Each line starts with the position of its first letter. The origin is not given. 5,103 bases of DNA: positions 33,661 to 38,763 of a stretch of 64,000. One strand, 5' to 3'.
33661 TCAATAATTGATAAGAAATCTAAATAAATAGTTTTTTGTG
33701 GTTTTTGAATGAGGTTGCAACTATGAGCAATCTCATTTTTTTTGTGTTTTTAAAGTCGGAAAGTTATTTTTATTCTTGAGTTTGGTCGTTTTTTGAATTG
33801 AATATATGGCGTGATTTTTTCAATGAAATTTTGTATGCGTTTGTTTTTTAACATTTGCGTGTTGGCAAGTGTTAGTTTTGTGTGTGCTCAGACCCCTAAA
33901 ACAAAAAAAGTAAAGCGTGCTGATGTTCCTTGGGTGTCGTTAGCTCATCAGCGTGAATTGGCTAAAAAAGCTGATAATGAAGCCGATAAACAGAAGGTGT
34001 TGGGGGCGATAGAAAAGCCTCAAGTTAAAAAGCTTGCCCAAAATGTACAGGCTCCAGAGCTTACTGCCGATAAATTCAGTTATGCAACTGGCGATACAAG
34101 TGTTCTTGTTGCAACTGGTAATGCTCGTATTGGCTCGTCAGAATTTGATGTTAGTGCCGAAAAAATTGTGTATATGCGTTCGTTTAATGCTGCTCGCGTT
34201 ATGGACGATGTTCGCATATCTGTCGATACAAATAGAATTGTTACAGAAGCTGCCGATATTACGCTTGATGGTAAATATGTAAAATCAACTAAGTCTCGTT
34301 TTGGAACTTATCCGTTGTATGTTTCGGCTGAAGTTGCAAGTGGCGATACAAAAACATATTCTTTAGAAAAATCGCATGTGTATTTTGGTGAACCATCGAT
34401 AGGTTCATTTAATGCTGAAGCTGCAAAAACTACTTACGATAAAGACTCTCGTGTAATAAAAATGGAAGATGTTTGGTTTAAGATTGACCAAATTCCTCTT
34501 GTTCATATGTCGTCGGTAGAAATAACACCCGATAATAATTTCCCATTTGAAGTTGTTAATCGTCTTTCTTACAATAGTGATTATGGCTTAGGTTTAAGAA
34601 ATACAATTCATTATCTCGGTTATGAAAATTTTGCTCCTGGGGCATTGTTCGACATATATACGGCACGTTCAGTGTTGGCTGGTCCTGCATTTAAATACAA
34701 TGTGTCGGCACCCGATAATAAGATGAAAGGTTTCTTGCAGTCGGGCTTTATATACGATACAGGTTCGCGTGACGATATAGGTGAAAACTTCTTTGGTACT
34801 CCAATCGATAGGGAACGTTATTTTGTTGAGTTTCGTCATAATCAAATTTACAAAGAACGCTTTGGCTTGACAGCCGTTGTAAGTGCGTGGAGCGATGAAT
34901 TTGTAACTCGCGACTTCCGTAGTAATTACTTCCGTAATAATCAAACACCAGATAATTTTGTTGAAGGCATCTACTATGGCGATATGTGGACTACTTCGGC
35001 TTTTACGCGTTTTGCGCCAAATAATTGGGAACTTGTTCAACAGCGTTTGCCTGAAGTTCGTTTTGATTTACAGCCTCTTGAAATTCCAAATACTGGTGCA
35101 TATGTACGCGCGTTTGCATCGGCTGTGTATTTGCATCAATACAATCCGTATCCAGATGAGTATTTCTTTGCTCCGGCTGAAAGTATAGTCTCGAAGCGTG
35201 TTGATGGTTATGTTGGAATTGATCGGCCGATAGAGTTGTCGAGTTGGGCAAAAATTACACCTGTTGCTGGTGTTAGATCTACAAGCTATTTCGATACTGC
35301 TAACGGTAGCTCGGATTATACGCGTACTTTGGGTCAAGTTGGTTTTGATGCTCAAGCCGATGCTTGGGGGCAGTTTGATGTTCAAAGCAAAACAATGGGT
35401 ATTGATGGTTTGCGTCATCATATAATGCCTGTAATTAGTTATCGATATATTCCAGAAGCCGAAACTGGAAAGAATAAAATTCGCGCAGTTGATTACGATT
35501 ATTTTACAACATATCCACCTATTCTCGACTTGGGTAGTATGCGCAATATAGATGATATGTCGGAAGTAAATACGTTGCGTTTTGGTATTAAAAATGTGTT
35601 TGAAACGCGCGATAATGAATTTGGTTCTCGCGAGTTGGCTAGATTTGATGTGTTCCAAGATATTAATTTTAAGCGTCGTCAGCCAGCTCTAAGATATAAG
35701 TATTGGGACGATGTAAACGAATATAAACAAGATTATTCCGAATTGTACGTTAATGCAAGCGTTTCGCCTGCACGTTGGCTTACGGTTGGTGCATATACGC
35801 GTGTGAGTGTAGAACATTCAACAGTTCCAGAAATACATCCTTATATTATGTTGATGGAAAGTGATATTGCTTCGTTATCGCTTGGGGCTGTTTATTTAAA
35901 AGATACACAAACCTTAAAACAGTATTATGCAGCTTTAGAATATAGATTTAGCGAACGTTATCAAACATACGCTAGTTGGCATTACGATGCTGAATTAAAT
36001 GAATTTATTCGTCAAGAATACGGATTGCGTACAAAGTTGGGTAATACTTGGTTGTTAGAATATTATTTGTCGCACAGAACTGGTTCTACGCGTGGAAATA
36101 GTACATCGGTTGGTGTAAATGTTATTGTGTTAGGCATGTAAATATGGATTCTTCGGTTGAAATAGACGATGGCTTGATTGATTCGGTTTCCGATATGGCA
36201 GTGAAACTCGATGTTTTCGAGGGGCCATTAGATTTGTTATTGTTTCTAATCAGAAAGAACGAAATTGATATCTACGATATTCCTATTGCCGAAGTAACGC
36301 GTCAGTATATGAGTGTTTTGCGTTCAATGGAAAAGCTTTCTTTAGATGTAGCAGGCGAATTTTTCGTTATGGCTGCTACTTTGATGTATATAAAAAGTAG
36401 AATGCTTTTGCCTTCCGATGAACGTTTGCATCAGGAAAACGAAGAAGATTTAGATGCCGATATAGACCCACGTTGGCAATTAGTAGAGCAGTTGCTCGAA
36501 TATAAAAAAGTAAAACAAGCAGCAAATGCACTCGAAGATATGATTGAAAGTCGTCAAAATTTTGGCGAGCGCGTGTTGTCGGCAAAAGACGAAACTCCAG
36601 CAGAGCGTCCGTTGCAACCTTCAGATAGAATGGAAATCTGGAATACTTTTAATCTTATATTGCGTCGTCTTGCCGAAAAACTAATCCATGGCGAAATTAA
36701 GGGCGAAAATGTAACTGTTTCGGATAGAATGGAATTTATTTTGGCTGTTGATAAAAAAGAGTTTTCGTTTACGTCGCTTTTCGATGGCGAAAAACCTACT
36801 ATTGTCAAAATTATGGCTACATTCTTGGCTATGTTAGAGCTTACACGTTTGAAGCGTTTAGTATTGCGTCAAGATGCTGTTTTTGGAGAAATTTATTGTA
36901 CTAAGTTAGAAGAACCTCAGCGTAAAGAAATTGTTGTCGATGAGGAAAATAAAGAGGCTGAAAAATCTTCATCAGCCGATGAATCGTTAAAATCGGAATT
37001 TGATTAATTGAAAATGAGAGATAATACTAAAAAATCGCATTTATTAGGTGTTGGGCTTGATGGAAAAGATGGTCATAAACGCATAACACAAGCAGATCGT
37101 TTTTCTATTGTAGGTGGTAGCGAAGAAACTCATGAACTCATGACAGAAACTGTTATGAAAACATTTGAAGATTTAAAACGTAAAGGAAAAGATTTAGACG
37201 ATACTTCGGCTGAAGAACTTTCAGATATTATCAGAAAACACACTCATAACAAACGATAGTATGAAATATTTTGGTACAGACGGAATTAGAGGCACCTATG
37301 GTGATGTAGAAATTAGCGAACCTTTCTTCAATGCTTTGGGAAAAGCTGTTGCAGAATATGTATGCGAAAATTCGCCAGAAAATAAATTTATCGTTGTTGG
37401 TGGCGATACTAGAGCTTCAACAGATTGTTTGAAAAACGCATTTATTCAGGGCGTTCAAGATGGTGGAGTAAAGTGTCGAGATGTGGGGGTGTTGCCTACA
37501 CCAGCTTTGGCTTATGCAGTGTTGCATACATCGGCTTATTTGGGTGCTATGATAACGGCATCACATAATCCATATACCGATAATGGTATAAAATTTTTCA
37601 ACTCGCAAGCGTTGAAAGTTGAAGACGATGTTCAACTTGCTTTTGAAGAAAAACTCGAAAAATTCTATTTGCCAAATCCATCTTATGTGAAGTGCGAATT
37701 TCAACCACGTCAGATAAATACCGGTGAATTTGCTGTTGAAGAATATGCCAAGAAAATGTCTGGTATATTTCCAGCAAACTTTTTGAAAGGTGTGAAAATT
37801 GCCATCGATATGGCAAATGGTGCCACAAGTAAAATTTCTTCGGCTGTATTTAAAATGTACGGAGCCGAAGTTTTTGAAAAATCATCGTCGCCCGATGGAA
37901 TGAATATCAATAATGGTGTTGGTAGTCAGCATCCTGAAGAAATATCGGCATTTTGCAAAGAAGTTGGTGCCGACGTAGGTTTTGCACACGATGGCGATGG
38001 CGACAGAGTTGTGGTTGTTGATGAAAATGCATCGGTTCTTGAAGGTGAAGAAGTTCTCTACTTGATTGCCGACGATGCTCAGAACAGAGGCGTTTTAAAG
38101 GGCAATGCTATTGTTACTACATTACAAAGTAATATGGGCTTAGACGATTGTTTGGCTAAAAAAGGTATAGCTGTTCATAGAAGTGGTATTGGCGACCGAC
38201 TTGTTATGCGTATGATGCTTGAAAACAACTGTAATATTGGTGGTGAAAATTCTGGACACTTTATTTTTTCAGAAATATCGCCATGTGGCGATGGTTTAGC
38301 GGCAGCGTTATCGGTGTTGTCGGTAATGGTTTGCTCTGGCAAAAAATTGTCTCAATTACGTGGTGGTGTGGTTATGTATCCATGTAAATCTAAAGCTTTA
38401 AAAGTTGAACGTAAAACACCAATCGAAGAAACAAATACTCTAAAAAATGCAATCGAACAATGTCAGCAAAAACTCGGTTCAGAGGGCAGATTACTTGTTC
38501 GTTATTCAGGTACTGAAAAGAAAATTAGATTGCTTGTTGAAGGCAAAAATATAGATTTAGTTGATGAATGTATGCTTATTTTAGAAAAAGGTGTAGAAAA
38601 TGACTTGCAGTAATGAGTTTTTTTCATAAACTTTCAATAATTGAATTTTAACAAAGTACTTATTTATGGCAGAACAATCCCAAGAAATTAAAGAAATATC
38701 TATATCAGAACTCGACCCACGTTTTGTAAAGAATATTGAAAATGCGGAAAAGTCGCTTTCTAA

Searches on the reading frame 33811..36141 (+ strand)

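Call 48: search_protein_families(library=pfam, proteins=[window:33811-36141:+], max_evalue=0.00001)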
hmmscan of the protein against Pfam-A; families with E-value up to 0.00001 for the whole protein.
window:33811-36141:+ (776 aa): 2 families
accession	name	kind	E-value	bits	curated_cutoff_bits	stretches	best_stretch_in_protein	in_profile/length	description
PF04453.20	LptD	-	2e-14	54.1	22.4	1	335-662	2-321/384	LPS transport system D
PF19838.5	LptD_2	-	2.5e-06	26.9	22.5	0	509-600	314-404/464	LptD protein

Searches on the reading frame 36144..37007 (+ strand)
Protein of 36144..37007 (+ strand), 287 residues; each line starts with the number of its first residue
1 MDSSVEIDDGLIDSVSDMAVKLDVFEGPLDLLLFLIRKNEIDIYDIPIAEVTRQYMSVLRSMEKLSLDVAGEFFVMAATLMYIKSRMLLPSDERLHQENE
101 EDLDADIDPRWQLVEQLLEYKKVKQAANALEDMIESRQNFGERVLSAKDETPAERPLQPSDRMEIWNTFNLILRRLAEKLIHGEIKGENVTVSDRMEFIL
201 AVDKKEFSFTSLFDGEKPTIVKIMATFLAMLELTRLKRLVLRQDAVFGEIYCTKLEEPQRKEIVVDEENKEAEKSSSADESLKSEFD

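Call 48: search_protein_families(library=pfam, proteins=[window:36144-37007:+], max_evalue=0.00001)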
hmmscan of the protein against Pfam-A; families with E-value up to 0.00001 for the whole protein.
window:36144-37007:+ (287 aa): 1 family
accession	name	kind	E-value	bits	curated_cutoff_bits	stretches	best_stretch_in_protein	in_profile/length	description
PF02616.19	SMC_ScpA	-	1.5e-30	107.4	24.6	1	35-253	1-230/232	Segregation and condensation protein ScpA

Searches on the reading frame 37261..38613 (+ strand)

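Call 48: search_protein_families(library=pfam, proteins=[window:37261-38613:+], max_evalue=0.00001)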
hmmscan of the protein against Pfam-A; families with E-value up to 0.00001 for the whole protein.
window:37261-38613:+ (450 aa): 4 families
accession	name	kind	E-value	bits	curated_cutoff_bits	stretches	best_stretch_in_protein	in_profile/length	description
PF02878.22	PGM_PMM_I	-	1.7e-36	125.4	22.5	1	2-134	2-133/138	Phosphoglucomutase/phosphomannomutase, alpha/beta/alpha domain I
PF02880.22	PGM_PMM_III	-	8.3e-30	103.7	20.7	1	262-367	2-108/115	Phosphoglucomutase/phosphomannomutase, alpha/beta/alpha domain III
PF02879.22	PGM_PMM_II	-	4.9e-13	49.9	29.3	1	161-256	2-102/103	Phosphoglucomutase/phosphomannomutase, alpha/beta/alpha domain II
PF00408.26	PGM_PMM_IV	-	2.2e-09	37.6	23.1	1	380-436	4-60/68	Phosphoglucomutase/phosphomannomutase, C-terminal domain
